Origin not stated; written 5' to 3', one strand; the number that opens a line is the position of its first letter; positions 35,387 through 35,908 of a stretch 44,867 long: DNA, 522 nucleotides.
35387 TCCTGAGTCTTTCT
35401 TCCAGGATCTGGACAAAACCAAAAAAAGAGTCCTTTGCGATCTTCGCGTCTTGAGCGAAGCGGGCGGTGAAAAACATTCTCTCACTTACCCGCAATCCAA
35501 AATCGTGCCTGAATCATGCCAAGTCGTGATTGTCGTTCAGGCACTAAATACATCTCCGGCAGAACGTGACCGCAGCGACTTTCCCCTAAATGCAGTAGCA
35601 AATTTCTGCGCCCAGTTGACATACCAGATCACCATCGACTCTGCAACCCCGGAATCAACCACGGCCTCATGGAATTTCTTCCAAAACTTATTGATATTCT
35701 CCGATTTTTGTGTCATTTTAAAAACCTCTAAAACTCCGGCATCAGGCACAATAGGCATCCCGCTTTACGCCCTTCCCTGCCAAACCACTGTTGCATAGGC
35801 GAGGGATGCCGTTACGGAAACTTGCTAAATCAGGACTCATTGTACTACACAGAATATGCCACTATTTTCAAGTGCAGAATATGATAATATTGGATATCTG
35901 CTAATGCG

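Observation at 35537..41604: Decayed chromosomal integron whose cassettes carry restriction/defence genes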

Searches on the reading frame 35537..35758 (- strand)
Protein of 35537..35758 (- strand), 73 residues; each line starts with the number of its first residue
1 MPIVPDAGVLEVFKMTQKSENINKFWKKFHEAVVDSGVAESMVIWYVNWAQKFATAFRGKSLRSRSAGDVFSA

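Call 9: search_protein_families(library=pfam, max_evalue=0.1, proteins=[window:35537-35758:-])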
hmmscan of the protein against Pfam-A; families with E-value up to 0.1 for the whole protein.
window:35537-35758:- (73 aa): 0 families

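Call 10: search_protein_families(library=ncbifam, max_evalue=0.1, proteins=[window:35537-35758:-])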
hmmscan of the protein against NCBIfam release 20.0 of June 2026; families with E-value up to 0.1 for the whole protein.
window:35537-35758:- (73 aa): 0 families

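Call 12: find_homologous_proteins(query=window:35537-35758:-, max_evalue=0.001)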
Query window:35537-35758:- (73 aa): 15 proteins with E <= 0.001 among 15 candidates.
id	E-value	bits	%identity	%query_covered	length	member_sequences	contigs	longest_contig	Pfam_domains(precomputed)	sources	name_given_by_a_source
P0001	3.1e-39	149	100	96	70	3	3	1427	-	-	-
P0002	1.8e-31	124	81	100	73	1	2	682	-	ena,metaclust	metaclust:\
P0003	6.1e-27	110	91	78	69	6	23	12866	-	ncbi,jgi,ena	-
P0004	2.2e-25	105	89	77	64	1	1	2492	-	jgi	jgi:hypothetical protein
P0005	7.1e-25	103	83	81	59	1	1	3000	-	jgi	-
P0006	1.6e-24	102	85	81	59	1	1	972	-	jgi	-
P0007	2.5e-23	99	82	78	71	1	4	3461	-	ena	-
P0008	1.2e-22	96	84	77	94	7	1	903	PF13495.13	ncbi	-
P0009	8.9e-19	84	77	73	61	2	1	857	-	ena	-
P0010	2.9e-17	79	70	73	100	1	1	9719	-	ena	-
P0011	5.5e-13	66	86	49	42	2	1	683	-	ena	-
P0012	6.4e-12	62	86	48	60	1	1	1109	-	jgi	-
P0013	7.8e-12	62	86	49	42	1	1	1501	-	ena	-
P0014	3.7e-10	57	81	49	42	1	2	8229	-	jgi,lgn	-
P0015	3.8e-7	47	89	38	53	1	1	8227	-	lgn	-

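Call 14: find_encoding_contigs(protein=P0003, flank=8000, max_places=8)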
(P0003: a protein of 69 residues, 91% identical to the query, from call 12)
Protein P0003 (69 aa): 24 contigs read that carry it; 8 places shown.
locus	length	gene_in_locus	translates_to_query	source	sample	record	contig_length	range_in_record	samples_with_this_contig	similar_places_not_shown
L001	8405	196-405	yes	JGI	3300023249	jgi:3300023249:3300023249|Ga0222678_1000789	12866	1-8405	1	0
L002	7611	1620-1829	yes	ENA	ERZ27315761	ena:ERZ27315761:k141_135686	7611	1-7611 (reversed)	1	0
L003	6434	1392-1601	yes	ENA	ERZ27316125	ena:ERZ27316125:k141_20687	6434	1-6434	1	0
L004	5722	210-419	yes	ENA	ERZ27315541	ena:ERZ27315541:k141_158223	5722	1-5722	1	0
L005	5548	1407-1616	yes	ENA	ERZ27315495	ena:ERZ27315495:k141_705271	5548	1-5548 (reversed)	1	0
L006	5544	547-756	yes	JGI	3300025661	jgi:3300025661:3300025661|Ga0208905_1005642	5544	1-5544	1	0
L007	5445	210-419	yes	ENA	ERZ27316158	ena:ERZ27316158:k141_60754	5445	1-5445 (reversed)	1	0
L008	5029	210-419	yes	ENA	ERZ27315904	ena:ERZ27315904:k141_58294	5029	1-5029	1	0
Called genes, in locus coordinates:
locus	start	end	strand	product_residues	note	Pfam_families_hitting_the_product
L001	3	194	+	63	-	?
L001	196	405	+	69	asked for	-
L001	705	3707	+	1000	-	PF04851:ResIII (weak), PF00176:SNF2-rel_dom, PF00271:Helicase_C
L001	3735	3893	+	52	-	-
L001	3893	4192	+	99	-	PF01381:HTH_3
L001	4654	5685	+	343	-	PF13623:SurA_N_2, PF13624:SurA_N_3, PF13145:Rotamase_2, PF13616:Rotamase_3, PF00639:Rotamase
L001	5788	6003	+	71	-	-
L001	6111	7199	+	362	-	PF00037:Fer4 (weak), PF12838:Fer4_7 (faint), PF12837:Fer4_6 (faint), PF04422:FrhB_FdhB_N, PF04432:FrhB_FdhB_C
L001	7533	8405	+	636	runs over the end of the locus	PF01855:POR_N, PF02780:Transketolase_C (weak), PF02775:TPP_enzyme_C, PF00037:Fer4 (weak)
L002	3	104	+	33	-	?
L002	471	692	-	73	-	-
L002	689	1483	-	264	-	PF02195:ParB_N (weak), PF08279:HTH_11 (faint), PF13384:HTH_23 (faint)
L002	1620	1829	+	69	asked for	-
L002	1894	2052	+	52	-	-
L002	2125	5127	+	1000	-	PF04851:ResIII (weak), PF00176:SNF2-rel_dom, PF00271:Helicase_C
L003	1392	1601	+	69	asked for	-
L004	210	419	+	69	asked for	-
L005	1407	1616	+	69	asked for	-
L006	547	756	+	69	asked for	-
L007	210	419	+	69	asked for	-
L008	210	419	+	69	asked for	-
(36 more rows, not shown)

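Call 15: find_encoding_contigs(protein=P0010, flank=8000, max_places=4)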
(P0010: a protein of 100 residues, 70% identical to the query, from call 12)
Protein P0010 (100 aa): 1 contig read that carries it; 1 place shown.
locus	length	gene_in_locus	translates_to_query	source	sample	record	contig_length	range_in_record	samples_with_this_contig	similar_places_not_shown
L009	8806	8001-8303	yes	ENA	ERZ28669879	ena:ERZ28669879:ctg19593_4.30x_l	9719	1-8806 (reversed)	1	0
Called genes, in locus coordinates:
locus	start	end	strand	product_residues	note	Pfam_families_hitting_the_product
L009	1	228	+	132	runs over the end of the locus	PF07228:SpoIIE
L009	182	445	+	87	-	-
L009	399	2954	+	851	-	PF00512:HisKA, PF02518:HATPase_c, PF23198:PDE8A_N (faint), PF00072:Response_reg, PF01627:Hpt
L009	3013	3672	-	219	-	PF01902:Diphthami_syn_2_N, PF28410:Diphthami_syn_2_C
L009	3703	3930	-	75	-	-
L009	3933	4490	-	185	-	PF12695:Abhydrolase_5 (faint), PF00561:Abhydrolase_1, PF12146:Hydrolase_4, PF12697:Abhydrolase_6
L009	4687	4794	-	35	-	-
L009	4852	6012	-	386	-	PF13173:AAA_14, PF13635:DUF4143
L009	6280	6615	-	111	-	PF01909:NTP_transf_2, PF18765:Polbeta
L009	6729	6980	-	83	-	PF05168:HEPN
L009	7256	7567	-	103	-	-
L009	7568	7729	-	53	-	-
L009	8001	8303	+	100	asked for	-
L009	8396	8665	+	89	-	-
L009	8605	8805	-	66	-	?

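Call 22: find_related_loci(query=A1, collection=genome_contigs, flank=10000)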
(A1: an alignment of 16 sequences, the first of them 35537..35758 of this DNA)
Query A1 (73 aa) in genome_contigs; peptide patterns used: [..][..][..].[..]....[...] (x = any residue, [..] = any of these).
86 stretches matched a pattern, but none encodes a relative of the query by tblastn (E <= 1e-3).

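Call 23: find_related_loci(query=A1, collection=metagenome_contigs, flank=10000)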
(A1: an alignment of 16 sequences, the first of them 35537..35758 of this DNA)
Query A1 (73 aa) in metagenome_contigs; peptide patterns used: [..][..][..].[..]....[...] (x = any residue, [..] = any of these).
195 stretches matched a pattern; 4 encode a relative of the query (tblastn E <= 1e-3); 4 distinct loci.
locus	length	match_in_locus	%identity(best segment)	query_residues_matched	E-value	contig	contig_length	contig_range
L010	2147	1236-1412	92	13-71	1e-34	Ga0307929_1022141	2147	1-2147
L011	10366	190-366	92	13-71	3e-34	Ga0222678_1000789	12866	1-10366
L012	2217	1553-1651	85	13-45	2e-17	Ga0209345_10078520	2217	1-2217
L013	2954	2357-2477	82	1-40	2e-13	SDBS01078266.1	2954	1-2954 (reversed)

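Call 25: find_encoding_contigs(protein=P0014, flank=10000, max_places=4)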
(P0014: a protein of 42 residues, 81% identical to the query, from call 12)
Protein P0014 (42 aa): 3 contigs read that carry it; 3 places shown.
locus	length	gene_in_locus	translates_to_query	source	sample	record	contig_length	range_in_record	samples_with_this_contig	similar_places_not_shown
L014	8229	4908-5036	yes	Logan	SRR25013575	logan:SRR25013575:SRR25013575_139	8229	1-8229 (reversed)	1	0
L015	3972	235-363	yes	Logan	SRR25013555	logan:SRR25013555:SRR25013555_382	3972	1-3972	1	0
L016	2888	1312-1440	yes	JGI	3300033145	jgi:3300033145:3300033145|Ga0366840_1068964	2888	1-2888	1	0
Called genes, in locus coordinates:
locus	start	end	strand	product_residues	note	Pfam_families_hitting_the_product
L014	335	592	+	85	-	PF00887:ACBP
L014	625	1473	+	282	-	PF03007:WS_DGAT_cat, PF00668:Condensation (faint)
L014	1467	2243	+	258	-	PF06974:WS_DGAT_C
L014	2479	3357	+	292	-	PF14236:DruA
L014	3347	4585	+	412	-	PF20042:DUF6444, PF03050:DDE_Tnp_IS66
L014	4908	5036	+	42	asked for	-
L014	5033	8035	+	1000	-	PF04851:ResIII (weak), PF00176:SNF2-rel_dom, PF00271:Helicase_C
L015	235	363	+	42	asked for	-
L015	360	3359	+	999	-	PF04851:ResIII (weak), PF00176:SNF2-rel_dom, PF00271:Helicase_C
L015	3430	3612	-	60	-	-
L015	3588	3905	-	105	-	-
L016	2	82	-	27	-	?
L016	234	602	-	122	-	-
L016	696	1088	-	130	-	PF02810:SEC-C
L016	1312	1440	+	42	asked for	-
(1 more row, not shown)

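Call 26: find_encoding_contigs(protein=P0015, flank=10000, max_places=4)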
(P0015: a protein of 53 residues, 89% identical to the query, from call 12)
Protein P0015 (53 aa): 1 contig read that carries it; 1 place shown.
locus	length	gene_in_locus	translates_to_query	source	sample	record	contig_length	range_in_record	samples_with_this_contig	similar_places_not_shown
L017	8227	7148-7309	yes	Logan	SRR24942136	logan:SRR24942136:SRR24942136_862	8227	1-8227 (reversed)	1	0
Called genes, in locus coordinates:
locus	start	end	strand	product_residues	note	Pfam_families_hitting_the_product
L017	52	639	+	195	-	PF01694:Rhomboid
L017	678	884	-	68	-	-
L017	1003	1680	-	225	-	PF01902:Diphthami_syn_2_N, PF28410:Diphthami_syn_2_C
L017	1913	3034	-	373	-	PF13484:Fer4_16, PF13646:HEAT_2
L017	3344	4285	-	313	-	-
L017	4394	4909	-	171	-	PF14512:TM1586_NiRdase, PF00881:Nitroreductase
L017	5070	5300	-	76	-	PF11731:Cdd1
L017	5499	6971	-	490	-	PF20247:DUF6602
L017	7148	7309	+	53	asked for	-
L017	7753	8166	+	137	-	-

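Call 36: search_protein_representatives(protein=P0008)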
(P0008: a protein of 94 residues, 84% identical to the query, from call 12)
Query: 94 residues. Proteins with E-value up to 0.001 (for the whole library): 393; up to 1e-10: 71; up to 1e-30: 2. The best 150 are listed.
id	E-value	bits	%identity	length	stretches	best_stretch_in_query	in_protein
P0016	3.2e-35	135.9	84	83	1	1-77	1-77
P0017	2.2e-33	130.0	74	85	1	1-85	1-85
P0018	2.2e-29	117.2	83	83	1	19-88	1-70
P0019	1.9e-25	104.6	58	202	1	1-88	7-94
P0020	1.5e-24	101.7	56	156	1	1-87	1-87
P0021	6.1e-24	99.8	79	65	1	21-82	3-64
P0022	1.9e-23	98.2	42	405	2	1-87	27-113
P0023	9.9e-22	92.7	45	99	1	2-83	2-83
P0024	9.8e-21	89.5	38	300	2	2-86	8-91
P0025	1.0e-20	89.5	51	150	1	4-87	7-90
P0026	1.7e-20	88.7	38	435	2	5-87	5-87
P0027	8.5e-20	86.5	50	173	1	5-88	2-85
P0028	8.6e-20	86.5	68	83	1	1-63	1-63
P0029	1.7e-19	85.6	52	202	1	7-87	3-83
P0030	2.2e-19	85.2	51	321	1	4-87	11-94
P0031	3.0e-19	84.8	38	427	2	10-87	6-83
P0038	1.2e-17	79.6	37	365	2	6-88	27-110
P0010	9.5e-17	76.8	59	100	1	1-68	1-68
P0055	7.4e-15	70.7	37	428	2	10-87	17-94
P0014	5.8e-12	61.5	86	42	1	1-37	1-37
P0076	2.6e-11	59.4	29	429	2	3-88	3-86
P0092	4.5e-10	55.4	32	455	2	8-86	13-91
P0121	9.0e-09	51.3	34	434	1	11-86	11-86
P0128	1.4e-08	50.7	28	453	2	15-87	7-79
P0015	2.6e-08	49.8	93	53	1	1-29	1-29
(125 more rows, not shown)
